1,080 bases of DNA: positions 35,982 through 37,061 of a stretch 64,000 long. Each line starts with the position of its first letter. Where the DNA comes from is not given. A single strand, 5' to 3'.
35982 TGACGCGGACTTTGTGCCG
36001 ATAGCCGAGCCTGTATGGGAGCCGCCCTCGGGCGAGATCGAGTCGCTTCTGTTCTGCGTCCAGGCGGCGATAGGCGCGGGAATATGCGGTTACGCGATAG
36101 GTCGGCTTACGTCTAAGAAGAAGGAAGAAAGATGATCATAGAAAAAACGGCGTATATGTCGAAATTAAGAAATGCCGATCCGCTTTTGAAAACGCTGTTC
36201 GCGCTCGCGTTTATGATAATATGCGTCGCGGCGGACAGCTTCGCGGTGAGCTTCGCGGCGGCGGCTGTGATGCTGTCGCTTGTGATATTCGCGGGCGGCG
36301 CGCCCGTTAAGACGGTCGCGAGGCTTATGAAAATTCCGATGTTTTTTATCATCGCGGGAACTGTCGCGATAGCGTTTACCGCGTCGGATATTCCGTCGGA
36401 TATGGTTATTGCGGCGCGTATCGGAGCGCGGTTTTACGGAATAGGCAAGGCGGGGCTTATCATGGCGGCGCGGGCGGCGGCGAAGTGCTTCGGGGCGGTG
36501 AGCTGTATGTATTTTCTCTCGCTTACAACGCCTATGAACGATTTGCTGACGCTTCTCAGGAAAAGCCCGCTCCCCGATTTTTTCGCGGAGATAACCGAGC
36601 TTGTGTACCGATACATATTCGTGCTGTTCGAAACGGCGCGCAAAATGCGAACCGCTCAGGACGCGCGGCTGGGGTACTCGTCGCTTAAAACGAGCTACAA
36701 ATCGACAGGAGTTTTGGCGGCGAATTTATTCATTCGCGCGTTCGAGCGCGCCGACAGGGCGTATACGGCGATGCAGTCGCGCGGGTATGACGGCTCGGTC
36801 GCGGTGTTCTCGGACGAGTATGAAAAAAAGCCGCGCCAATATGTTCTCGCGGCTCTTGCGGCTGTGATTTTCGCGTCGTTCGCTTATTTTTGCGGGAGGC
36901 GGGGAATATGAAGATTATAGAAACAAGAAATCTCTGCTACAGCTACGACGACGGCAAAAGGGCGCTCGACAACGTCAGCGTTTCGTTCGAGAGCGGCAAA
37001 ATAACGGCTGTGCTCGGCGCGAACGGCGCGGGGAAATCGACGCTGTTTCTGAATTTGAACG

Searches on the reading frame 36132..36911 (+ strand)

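Call 77: search_protein_families(library=pfam, proteins=[window:36132-36911:+], max_evalue=0.00001)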
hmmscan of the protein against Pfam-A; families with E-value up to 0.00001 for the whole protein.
window:36132-36911:+ (259 aa): 1 family
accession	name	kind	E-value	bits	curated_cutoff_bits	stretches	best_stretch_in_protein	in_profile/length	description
PF02361.21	CbiQ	-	2.9e-46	158.3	25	1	11-221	4-210/216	Cobalt transport protein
